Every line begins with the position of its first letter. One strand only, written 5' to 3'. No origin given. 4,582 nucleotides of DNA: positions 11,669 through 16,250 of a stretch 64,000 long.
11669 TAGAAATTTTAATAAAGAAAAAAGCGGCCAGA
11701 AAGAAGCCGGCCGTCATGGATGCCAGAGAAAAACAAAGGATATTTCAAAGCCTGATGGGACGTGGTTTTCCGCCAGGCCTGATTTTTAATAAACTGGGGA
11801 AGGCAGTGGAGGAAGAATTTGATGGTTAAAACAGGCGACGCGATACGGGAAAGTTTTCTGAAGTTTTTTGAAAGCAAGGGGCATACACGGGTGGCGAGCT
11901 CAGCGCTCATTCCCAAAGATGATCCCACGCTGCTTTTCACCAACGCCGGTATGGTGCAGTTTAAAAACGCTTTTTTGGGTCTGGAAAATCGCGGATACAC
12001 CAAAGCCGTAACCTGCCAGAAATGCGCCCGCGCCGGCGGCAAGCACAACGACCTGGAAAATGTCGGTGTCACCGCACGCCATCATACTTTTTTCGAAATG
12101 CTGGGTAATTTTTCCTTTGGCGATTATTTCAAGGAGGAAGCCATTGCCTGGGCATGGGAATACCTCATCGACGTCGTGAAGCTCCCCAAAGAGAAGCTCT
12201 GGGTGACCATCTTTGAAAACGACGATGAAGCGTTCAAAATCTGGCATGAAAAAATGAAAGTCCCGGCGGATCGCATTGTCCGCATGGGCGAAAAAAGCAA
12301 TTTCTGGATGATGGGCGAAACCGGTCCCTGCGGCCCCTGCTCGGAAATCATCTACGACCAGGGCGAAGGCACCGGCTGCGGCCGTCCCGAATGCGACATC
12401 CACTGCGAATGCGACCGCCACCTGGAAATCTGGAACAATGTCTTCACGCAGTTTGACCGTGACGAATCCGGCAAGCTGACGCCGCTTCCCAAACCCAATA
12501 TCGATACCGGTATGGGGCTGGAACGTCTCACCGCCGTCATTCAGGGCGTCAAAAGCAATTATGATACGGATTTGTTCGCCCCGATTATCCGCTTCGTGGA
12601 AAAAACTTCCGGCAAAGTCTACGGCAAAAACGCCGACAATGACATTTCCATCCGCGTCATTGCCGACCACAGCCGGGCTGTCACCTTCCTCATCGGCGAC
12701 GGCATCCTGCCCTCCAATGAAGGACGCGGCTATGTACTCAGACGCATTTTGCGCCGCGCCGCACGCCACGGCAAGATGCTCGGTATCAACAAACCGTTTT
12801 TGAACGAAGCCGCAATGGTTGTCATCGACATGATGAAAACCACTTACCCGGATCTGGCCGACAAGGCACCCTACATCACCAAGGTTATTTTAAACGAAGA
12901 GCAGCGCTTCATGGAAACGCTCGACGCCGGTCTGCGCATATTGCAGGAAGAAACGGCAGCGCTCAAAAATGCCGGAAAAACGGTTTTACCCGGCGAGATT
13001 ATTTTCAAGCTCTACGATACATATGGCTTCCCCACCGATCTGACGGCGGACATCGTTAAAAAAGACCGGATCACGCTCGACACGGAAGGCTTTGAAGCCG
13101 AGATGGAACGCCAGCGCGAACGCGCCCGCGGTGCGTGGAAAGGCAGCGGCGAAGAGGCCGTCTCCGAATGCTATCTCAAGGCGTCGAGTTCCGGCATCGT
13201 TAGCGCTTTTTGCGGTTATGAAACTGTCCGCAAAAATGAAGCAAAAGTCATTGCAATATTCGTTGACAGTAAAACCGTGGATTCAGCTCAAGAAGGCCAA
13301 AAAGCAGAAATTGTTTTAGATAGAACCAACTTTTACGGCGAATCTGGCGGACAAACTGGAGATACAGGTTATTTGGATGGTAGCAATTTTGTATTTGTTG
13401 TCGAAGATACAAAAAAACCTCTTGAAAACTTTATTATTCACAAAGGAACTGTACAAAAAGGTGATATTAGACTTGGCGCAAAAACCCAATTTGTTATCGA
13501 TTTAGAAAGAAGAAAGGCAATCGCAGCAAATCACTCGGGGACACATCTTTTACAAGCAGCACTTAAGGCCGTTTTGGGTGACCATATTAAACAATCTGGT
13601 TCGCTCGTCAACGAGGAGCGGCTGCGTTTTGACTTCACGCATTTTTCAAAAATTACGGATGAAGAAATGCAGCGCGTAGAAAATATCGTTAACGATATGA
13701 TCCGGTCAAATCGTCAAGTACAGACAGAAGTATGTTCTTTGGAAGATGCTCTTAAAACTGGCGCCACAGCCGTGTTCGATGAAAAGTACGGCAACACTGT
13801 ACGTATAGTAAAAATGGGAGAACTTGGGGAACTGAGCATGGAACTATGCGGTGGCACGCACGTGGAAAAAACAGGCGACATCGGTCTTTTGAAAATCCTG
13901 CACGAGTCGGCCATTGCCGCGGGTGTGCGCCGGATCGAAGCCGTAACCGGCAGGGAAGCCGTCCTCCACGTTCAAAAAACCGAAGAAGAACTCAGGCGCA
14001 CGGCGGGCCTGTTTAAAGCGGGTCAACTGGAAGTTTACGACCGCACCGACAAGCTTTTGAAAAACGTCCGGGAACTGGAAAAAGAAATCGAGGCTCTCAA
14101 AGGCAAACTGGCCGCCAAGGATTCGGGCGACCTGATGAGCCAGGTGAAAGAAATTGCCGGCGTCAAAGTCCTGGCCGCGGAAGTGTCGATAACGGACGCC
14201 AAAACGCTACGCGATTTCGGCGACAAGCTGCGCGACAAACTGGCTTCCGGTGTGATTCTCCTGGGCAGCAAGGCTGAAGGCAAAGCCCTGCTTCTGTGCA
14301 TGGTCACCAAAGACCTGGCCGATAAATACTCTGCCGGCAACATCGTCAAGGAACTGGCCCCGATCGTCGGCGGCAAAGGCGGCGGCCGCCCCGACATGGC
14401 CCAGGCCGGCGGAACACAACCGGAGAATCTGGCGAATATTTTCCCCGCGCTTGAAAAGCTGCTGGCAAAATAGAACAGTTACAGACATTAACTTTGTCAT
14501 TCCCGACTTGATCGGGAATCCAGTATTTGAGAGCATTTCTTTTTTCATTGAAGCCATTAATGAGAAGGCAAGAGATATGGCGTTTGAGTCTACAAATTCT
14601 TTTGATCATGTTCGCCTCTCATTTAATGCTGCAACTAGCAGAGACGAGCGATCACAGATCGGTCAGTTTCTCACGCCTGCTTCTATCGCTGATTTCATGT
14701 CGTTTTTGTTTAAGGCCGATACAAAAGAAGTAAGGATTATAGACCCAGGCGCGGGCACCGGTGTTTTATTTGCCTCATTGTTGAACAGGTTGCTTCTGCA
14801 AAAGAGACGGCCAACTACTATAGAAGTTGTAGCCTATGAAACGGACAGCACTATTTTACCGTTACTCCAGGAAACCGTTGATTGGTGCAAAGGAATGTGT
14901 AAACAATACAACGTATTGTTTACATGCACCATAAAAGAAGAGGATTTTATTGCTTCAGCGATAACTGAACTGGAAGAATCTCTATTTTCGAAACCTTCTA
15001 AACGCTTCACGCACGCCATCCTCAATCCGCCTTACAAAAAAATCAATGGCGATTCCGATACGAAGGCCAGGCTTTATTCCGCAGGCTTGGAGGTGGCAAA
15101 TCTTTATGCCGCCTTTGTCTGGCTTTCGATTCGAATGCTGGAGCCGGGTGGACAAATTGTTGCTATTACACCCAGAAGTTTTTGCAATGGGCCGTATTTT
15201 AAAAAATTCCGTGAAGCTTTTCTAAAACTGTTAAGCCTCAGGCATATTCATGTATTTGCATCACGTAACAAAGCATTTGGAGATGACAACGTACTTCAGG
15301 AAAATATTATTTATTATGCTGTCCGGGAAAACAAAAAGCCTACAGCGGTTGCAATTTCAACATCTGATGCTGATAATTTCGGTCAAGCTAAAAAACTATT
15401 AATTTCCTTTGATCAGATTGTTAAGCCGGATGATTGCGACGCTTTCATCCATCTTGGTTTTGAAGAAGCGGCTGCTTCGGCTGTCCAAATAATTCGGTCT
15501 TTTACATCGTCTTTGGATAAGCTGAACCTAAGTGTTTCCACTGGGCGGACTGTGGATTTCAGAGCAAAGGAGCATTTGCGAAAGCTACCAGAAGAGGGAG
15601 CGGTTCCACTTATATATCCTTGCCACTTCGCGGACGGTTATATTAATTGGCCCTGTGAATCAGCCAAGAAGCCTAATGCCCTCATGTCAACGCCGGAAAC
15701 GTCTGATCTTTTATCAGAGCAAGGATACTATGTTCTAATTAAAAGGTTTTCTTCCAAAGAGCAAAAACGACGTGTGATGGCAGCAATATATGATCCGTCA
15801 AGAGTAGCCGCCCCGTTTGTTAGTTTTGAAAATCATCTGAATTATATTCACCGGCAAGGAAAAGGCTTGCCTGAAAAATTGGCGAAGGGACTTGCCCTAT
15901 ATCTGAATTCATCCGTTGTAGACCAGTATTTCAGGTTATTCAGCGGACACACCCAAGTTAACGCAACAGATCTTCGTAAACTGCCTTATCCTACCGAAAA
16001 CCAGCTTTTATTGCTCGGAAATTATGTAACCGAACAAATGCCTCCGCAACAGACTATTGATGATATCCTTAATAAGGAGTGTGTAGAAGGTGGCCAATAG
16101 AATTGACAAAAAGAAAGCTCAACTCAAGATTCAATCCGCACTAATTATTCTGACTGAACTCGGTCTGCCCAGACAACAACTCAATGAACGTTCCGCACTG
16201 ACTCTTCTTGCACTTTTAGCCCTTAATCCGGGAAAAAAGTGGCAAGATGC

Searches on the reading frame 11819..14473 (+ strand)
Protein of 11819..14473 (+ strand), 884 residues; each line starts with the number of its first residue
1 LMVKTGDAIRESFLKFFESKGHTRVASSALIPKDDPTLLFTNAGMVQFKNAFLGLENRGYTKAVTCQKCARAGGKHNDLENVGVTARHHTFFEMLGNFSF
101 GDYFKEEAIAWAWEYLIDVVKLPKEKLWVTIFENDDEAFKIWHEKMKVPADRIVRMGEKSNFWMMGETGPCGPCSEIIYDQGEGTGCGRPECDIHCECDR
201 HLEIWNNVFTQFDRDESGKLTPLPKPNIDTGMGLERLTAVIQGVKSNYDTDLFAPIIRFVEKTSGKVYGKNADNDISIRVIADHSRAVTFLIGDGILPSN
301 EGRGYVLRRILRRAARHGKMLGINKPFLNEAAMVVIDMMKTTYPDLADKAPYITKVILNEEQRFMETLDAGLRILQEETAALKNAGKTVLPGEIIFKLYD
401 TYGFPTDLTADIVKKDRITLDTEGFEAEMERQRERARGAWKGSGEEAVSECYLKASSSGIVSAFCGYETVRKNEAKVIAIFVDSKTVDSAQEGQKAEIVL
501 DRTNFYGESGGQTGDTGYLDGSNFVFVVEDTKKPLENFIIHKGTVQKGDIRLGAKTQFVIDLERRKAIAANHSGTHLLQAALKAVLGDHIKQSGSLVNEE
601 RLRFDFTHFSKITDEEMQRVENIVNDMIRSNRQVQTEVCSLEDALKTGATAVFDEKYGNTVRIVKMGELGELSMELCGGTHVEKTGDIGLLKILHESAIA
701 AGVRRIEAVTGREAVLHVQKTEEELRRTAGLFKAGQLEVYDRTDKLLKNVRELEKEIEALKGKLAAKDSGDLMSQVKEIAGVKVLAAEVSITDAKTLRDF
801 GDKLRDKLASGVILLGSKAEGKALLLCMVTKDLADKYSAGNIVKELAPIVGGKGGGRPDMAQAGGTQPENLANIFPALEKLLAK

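Call 32: search_protein_families(library=pfam, proteins=[window:11819-14473:+], max_evalue=0.00001)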
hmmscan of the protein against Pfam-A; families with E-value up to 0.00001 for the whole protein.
window:11819-14473:+ (884 aa): 3 families
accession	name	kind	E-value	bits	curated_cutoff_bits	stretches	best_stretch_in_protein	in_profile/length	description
PF01411.24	tRNA-synt_2c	-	2e-218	726.9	30.3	1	9-563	2-551/552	tRNA synthetases class II (A)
PF07973.19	tRNA_SAD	-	1.4e-16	60.6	24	1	661-707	1-44/44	Threonyl and Alanyl tRNA synthetase second additional domain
PF02272.25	DHHA1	-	4.1e-16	59.7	25.9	1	781-883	1-101/102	DHHA1 domain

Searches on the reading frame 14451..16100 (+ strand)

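Call 32: search_protein_families(library=pfam, proteins=[window:14451-16100:+], max_evalue=0.00001)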
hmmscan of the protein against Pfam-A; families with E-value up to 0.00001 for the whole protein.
window:14451-16100:+ (549 aa): 2 families
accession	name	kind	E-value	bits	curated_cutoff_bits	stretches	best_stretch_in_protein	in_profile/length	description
PF07669.17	Eco57I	-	2.3e-11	44.5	25.3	1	181-276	70-171/171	Eco57I restriction-modification methylase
PF02384.22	N6_Mtase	-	7.2e-07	29.3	20.4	1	64-241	19-184/311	N-6 DNA Methylase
